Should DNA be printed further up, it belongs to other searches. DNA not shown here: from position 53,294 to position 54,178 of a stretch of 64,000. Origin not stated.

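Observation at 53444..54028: XRE-type HTH fused to a complete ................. (2Fe-SOR) module: candidate one-component oxidant/iron sensor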

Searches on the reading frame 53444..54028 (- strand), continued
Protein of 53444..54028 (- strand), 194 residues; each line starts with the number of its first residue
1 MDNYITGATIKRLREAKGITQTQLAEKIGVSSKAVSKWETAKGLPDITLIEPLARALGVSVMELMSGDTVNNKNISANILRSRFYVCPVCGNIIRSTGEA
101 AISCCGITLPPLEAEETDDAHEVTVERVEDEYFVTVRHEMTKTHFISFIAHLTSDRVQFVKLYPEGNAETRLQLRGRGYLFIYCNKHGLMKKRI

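Call 44: find_homologous_proteins(query=A3, max_evalue=1e-10)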
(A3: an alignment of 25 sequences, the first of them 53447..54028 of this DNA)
Query A3 (25 sequences) (194 aa, profile of the alignment): 8000 proteins with E <= 1e-10 among 8000 candidates; the best 120 are listed.
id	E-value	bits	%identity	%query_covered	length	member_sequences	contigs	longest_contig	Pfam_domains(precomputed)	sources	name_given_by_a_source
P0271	7.1e-87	308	-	-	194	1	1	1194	PF12844.14,PF01381.29,PF04545.23,PF13560.13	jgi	jgi:transcriptional regulator with XRE-family HTH domain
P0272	3.6e-85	303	-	-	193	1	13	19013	PF12844.14,PF01381.29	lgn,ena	-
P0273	1.8e-84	300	-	-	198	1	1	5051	PF12844.14,PF01381.29,PF13560.13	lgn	-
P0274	2.0e-83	297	-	-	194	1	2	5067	PF12844.14,PF01381.29,PF13560.13,PF13443.13,PF01880.25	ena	-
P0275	3.2e-83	296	-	-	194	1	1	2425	PF12844.14,PF01381.29,PF13560.13,PF13443.13,PF01880.25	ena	-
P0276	4.0e-83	296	-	-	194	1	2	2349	PF12844.14,PF01381.29,PF13560.13,PF13443.13,PF01880.25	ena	-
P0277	4.1e-83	296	-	-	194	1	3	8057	PF12844.14,PF01381.29,PF13560.13,PF13443.13,PF01880.25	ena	-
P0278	4.7e-83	296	-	-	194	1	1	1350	PF12844.14,PF01381.29,PF13560.13,PF13443.13,PF01880.25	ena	-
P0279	4.7e-83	296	-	-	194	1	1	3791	PF12844.14,PF01381.29,PF13560.13,PF13443.13,PF01880.25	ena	-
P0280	5.2e-83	295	72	100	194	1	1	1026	PF12844.14,PF01381.29,PF13560.13,PF13443.13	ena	-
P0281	6.8e-83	295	-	-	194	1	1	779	PF12844.14,PF01381.29,PF13560.13,PF13443.13,PF01880.25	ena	-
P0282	8.5e-83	295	70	100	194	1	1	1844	PF01381.29,PF13560.13,PF13443.13,PF01880.25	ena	-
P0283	1.5e-82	294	-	-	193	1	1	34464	PF12844.14,PF01381.29,PF07022.20,PF13560.13,PF01880.25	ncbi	-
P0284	1.7e-82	294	84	100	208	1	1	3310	PF12844.14,PF01381.29,PF13560.13,PF13443.13,PF01880.25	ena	-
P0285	1.7e-82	294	75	100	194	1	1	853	PF12844.14,PF01381.29,PF13560.13,PF13443.13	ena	-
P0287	2.1e-82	293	-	-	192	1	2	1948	PF12844.14,PF01381.29,PF13560.13,PF13443.13,PF01880.25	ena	-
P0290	2.8e-82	293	-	-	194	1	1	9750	PF12844.14,PF01381.29,PF13560.13,PF13443.13,PF01880.25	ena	-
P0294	3.6e-82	293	76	98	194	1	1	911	PF01381.29,PF13560.13,PF01880.25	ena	-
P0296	4.4e-82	292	82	100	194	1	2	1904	PF12844.14,PF01381.29,PF13560.13,PF13443.13,PF01880.25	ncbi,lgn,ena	-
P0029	4.6e-82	292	88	100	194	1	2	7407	PF12844.14,PF01381.29,PF13560.13,PF13443.13,PF01880.25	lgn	-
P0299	4.8e-82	292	74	99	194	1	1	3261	PF12844.14,PF01381.29,PF13560.13,PF13443.13,PF01880.25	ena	-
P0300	4.9e-82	292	73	99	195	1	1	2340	PF12844.14,PF01381.29,PF13560.13,PF13443.13,PF01880.25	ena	-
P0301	4.9e-82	292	68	99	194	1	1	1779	PF12844.14,PF01381.29,PF13560.13,PF13443.13,PF01880.25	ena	-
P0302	4.9e-82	292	82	100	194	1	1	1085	PF12844.14,PF01381.29,PF13560.13,PF13443.13,PF01880.25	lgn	-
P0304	5.1e-82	292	71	100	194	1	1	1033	PF13412.13,PF12844.14,PF13384.13,PF01381.29,PF13560.13,PF13443.13,PF01880.25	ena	-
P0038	5.9e-82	292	88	100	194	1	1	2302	PF12844.14,PF01381.29,PF13560.13,PF13443.13,PF01880.25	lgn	-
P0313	6.2e-82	292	81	100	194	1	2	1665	PF12844.14,PF01381.29,PF13560.13,PF13443.13,PF01880.25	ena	-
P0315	6.6e-82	292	70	99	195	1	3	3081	PF13412.13,PF12844.14,PF01381.29,PF13560.13,PF13443.13,PF01880.25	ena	-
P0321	7.8e-82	292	70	99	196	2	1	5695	PF12844.14,PF01381.29,PF13560.13,PF13443.13,PF01880.25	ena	-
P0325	8.6e-82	291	86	100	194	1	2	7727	PF12844.14,PF01381.29,PF13560.13,PF13443.13,PF01880.25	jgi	-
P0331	9.6e-82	291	-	-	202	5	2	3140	PF08279.19,PF12844.14,PF01381.29,PF13560.13,PF13443.13,PF01880.25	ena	-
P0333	9.7e-82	291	-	-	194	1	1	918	PF12844.14,PF01381.29,PF13560.13,PF13443.13,PF01880.25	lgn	-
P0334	1.0e-81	291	72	100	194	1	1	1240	PF12844.14,PF01381.29,PF13560.13,PF13443.13,PF01880.25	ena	-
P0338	1.0e-81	291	-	-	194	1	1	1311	PF12844.14,PF01381.29,PF13560.13,PF13443.13,PF01880.25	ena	-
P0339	1.0e-81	291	-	-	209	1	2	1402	PF12844.14,PF01381.29,PF15731.12,PF13560.13,PF13443.13,PF01880.25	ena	-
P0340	1.0e-81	291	78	100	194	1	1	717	PF12844.14,PF01381.29,PF13560.13,PF13443.13,PF01880.25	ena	-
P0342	1.0e-81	291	73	99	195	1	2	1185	PF12844.14,PF01381.29,PF13560.13,PF13443.13,PF01880.25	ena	-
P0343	1.1e-81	291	71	99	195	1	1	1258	PF12844.14,PF01381.29,PF13560.13,PF13443.13,PF01880.25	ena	-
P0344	1.1e-81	291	-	-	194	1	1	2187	PF12844.14,PF01381.29,PF13560.13,PF13443.13,PF01880.25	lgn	-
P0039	1.1e-81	291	88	100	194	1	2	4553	PF12844.14,PF01381.29,PF13560.13,PF13443.13,PF01880.25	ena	-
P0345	1.1e-81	291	68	100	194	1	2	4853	PF12844.14,PF01381.29,PF13560.13,PF13443.13,PF01880.25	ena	-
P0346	1.1e-81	291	71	99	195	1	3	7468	PF12844.14,PF01381.29,PF13560.13,PF13443.13,PF01880.25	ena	-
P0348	1.1e-81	291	72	100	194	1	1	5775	PF13412.13,PF12844.14,PF01381.29,PF13560.13,PF13443.13,PF01880.25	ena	-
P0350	1.2e-81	291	74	100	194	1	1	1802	PF12844.14,PF01381.29,PF15731.12,PF13560.13,PF13443.13,PF01880.25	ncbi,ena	-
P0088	1.2e-81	291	87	100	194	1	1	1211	PF12844.14,PF01381.29,PF13560.13,PF13443.13,PF01880.25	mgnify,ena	mgnify:CR=1 FL=1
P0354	1.2e-81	291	69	99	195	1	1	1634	PF12844.14,PF01381.29,PF13560.13,PF13443.13,PF01880.25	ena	-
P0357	1.3e-81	291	70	100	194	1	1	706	PF13412.13,PF12844.14,PF13384.13,PF01381.29,PF13560.13,PF13443.13,PF01880.25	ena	-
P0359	1.3e-81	291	70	99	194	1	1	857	PF13412.13,PF12844.14,PF01381.29,PF13560.13,PF13443.13,PF01880.25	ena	-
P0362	1.3e-81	291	70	100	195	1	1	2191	PF12844.14,PF01381.29,PF13560.13,PF13443.13,PF01880.25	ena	-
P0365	1.4e-81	291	69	99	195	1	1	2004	PF12844.14,PF01381.29,PF13560.13,PF13443.13,PF01880.25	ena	-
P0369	1.4e-81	291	72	99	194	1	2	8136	PF12844.14,PF01381.29,PF13560.13,PF13443.13,PF01880.25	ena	-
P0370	1.5e-81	291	-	-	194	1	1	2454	PF12844.14,PF01381.29,PF13560.13,PF13443.13,PF01880.25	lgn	-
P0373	1.5e-81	291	72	99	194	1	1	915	PF12844.14,PF01381.29,PF13560.13,PF13443.13,PF01880.25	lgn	-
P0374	1.6e-81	291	70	99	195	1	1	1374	PF12844.14,PF01381.29,PF13560.13,PF13443.13,PF01880.25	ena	-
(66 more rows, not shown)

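Call 53: predict_structure(alignment_id=A4)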
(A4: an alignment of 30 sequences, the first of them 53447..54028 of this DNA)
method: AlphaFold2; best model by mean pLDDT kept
length: 194 residues; sequences in the alignment: 30
mean_pLDDT: 86.7   pTM: 0.57
mean pLDDT of the five models: 86.7, 85.9, 85.5, 85.4, 84.2
residues with pLDDT >= 90: 99; 70-90: 84; 50-70: 6; < 50: 5
segments of 3 or more residues with pLDDT < 50: 71-75
pLDDT, mean of each block of 10 residues (from residue 1): 80 89 92 91 87 84 74 56 90 83 87 91 92 93 93 90 91 88 94 91
secondary structure, 60 per line:
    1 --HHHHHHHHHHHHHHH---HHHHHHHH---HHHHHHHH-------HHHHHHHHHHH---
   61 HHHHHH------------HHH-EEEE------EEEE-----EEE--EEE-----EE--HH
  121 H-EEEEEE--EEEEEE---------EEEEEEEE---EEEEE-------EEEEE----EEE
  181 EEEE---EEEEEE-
elements in order: H3-17 H21-28 H32-39 H47-57 H61-66 E83-86 E93-96 E102-104 E107-109 E123-128 E131-136 E146-153 E157-161 E169-173 E178-184 E188-193
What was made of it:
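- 53783..53830 (-): Residues 67-82: inter-domain linker, with G67, N72 and N78 conserved. pLDDT is below 50 for residues 71-75 in the AlphaFold2 model (call 53).
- Checked: Structure: the AlphaFold2 model has pLDDT 86.7 (call 53).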

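Call 55: fold_search(model_id=the predicted structure, library=pdb)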
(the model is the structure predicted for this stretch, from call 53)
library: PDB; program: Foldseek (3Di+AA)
matches with E <= 10: 975; with E <= 0.001: 67
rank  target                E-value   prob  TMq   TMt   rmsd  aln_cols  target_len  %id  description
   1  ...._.                8.0e-10  1.00  0.50  0.74   2.7       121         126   26  X-ray structure of E114A mutant of superoxide reductase from Desulfoarculus baarsii in the native, reduced form (released 2007-05-01)
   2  1dfx                  1.0e-09  1.00  0.50  0.74   2.8       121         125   29  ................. FROM DESULFOVIBRIO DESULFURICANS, ATCC 27774 (released 1998-10-14)
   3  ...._B                1.0e-09  1.00  0.51  0.75   3.0       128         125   23  X-ray structure of E114A mutant of superoxide reductase from Desulfoarculus baarsii in the native, reduced form (released 2007-05-01)
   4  2ji1_A                1.6e-09  1.00  0.50  0.74   2.8       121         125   25  X-ray structure of wild-type superoxide reductase from Desulfoarculus baarsii (released 2007-05-01)
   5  1vzg_A                1.6e-09  1.00  0.51  0.75   2.9       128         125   25  Structure of superoxide reductase bound to ferrocyanide and active site expansion upon X-ray induced photoreduction (released 2004-08-27)
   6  1y07_D                1.0e-08  1.00  0.53  0.81   1.9       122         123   20  Crystal structure of the superoxide reductase from Treponema pallidum (released 2005-11-22)
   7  1y07_C                1.9e-08  1.00  0.53  0.80   2.0       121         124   20  Crystal structure of the superoxide reductase from Treponema pallidum (released 2005-11-22)
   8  1y07_B                2.6e-07  1.00  0.50  0.77   2.3       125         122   21  Crystal structure of the superoxide reductase from Treponema pallidum (released 2005-11-22)
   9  1y07_A                4.4e-07  1.00  0.48  0.74   3.3       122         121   20  Crystal structure of the superoxide reductase from Treponema pallidum (released 2005-11-22)
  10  6b9s_F                8.5e-06  1.00  0.32  0.16  14.3       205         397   16  MPnS crystallized in the absence of substrate (released 2017-12-20)
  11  6b9s_C                1.2e-05  1.00  0.32  0.15  14.2       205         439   16  MPnS crystallized in the absence of substrate (released 2017-12-20)
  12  6b9t_A                1.4e-05  1.00  0.32  0.14  14.5       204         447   17  Crystal structure of MPnS with substrate 2-hydroxyethylphosphonate (2-HEP) and Fe(II) bound (released 2017-12-20)
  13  6b9s_D                1.9e-05  1.00  0.32  0.15  14.3       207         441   16  MPnS crystallized in the absence of substrate (released 2017-12-20)
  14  6b9s_A                2.2e-05  1.00  0.32  0.14  14.3       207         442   16  MPnS crystallized in the absence of substrate (released 2017-12-20)
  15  6b9t_E                2.6e-05  1.00  0.32  0.14  13.7       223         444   13  Crystal structure of MPnS with substrate 2-hydroxyethylphosphonate (2-HEP) and Fe(II) bound (released 2017-12-20)
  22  6gq8_A                4.3e-05  1.00  0.30  0.47   4.0       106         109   21  Superoxide reductase from Nanoarchaeum equitans (released 2018-06-20)
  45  3jxb_D                2.9e-04  1.00  0.32  0.92   0.9        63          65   33  Crystal structure of the P22 c2 repressor protein in complex with synthetic operator 9C (released 2010-01-19)
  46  4brj                  2.9e-04  1.00  0.30  0.45   3.4        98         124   22  Superoxide reductase (Neelaredoxin) from Ignicoccus hospitalis T24K (released 2014-06-11)
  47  2r1j_L                3.5e-04  1.00  0.32  0.91   0.8        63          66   33  Crystal Structure of the P22 c2 Repressor protein in complex with the synthetic operator 9T (released 2008-04-29)
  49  1adr_MODEL_1_A        3.7e-04  1.00  0.34  0.82   3.2        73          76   32  DETERMINATION OF THE NUCLEAR MAGNETIC RESONANCE STRUCTURE OF THE DNA-BINDING DOMAIN OF THE P22 C2 REPRESSOR (1 (released 1994-01-31)
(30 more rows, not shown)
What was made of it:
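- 53831..54028 (-): Residues 1-66: Cro/C1 (XRE)-type HTH domain, with recognition helix about residues 32-39 (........). Foldseek match to P22 c2 repressor at TM 0.92 and rmsd 0.9 A (call 55).
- On HTH-Dx-SOR class (SORGOdb): Foldseek match to P22 c2 at TM 0.92 (call 55). The fold match supports this (call 55).
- Closest known: P22 c2, 434 and lambda cI repressors. Same: The N-terminal domain superposes on P22 c2 at 0.9 A with 33% identity (call 55).
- Checked: Its N-terminal part superposes on P22 c2 repressor at TM 0.92 and rmsd 0.9 A (call 55).
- Foldseek recovers HppE, MPnS and HEPD, which are XRE-like domains fused to mononuclear iron cupin enzymes (call 55).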

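Call 58: find_encoding_contigs(protein=P0272, flank=6000, max_places=6)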
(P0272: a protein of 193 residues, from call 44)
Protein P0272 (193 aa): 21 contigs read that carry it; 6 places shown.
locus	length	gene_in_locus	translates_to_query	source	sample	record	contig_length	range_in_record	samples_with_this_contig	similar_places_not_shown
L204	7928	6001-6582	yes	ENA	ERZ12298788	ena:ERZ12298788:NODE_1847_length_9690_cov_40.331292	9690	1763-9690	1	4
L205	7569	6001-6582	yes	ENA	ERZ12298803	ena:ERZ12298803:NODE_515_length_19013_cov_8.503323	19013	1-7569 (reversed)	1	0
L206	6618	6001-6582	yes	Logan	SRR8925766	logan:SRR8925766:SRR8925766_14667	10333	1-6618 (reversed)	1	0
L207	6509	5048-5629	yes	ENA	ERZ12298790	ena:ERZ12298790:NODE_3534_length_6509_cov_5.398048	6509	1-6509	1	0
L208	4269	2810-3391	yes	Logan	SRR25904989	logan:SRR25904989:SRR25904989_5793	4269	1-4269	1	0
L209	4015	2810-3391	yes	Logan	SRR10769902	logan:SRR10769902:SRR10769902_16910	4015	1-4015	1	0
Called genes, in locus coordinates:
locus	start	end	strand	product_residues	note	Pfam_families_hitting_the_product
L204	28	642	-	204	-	PF02325:CCB3_YggT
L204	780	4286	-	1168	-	PF02811:PHP, PF07733:DNA_pol3_alpha, PF17657:DNA_pol3_finger, PF14579:HHH_6, PF01336:tRNA_anti-codon (weak)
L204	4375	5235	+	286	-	PF12683:DUF3798 (weak)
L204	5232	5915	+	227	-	PF00149:Metallophos (weak), PF12850:Metallophos_2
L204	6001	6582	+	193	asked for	PF12844:HTH_19, PF01381:HTH_3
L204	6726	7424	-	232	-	PF01048:PNP_UDP_1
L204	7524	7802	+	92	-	PF01527:HTH_Tnp_1, PF13542:HTH_Tnp_ISL3 (weak), PF13384:HTH_23, PF13518:HTH_28, PF13551:HTH_29 (faint)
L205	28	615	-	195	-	PF02325:CCB3_YggT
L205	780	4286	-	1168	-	PF02811:PHP, PF07733:DNA_pol3_alpha, PF17657:DNA_pol3_finger, PF14579:HHH_6, PF01336:tRNA_anti-codon (weak)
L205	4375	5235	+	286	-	PF12683:DUF3798 (weak)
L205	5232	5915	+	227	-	PF00149:Metallophos (weak), PF12850:Metallophos_2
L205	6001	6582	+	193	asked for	PF12844:HTH_19, PF01381:HTH_3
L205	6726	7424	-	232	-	PF01048:PNP_UDP_1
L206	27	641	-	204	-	PF02325:CCB3_YggT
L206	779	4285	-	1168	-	PF02811:PHP, PF07733:DNA_pol3_alpha, PF17657:DNA_pol3_finger, PF14579:HHH_6, PF01336:tRNA_anti-codon (weak)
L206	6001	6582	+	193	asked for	PF12844:HTH_19, PF01381:HTH_3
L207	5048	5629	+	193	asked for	PF12844:HTH_19, PF01381:HTH_3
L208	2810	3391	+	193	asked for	PF12844:HTH_19, PF01381:HTH_3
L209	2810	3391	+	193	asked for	PF12844:HTH_19, PF01381:HTH_3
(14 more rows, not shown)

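Call 59: find_encoding_contigs(protein=P0273, flank=6000, max_places=4)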
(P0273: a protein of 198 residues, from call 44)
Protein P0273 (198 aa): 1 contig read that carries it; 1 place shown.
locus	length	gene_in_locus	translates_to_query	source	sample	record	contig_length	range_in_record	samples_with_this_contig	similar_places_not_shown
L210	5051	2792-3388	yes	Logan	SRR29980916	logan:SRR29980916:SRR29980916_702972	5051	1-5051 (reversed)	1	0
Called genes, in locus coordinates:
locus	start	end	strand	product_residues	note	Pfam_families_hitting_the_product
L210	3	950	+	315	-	?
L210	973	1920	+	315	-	PF00149:Metallophos (weak), PF12850:Metallophos_2 (faint)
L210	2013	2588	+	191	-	PF00080:Sod_Cu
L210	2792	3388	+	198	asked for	PF12844:HTH_19 (weak), PF13560:HTH_31 (weak), PF01381:HTH_3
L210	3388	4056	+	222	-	PF00302:CAT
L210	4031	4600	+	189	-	PF00857:Isochorismatase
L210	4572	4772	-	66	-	PF07191:Zn_ribbon_6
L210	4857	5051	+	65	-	?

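Call 64: search_solved_structures(query=A3, max_evalue=0.001, show_alignments=4)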
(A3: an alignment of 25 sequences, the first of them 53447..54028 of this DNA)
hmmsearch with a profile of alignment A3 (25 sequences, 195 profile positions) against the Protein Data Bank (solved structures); distinct sequences matched with E-value up to 0.001: 49.
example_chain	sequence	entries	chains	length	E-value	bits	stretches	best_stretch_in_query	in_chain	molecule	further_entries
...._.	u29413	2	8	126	7e-18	68.2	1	81-193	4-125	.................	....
2ji1_A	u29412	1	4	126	1.9e-17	66.7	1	81-193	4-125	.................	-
1vzg_A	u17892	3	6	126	2.9e-17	66.2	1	81-193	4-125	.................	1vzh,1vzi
1dfx_A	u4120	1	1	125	1.3e-15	60.8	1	81-193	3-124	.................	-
8tac_A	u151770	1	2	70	2.8e-10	43.4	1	3-59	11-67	DBP48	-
1adr_A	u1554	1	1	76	1.1e-09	41.4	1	1-72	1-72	P22 C2 REPRESSOR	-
9sf2_A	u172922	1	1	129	8.5e-09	38.5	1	4-70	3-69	Transcriptional regulator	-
2r1j_L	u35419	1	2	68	1.2e-08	38.1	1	1-68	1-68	Repressor protein C2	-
2mez_A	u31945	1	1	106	1.4e-08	37.8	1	8-71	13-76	Multiprotein Bridging Factor (MBP-like)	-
9k3w_A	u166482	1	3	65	1.7e-08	37.6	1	9-67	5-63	Transcriptional regulator, PbsX family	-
7t8i_A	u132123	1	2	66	4.4e-08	36.2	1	5-65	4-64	Phage element (ICEBs1)transcriptional regulator (Xre family)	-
1y07_A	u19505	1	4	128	4.6e-08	36.2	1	101-191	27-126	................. (rbo)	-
3jxb_C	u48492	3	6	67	7.5e-08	35.5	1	4-68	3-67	Repressor protein C2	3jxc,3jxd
3qq6_A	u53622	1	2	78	3.1e-07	33.5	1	3-69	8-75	HTH-type transcriptional regulator sinR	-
3bs3_A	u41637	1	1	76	6.3e-07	32.4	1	7-70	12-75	Putative DNA-binding protein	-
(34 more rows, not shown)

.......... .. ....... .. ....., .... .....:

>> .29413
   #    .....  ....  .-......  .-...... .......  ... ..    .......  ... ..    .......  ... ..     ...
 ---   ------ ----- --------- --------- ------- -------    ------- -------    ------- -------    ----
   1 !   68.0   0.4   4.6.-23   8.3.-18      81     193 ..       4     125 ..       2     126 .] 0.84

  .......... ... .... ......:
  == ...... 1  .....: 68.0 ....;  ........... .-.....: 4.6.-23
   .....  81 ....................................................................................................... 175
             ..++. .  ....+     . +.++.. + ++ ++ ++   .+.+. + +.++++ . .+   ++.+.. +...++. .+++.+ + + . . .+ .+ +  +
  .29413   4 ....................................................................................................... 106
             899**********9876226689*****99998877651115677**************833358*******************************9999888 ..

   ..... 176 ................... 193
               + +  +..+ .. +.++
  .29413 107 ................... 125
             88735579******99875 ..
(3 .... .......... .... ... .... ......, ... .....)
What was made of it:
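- Checked: A family profile raises this to E 7e-18 over the whole Dfx chain (call 64).
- The whole Dfx chain is matched (call 64).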
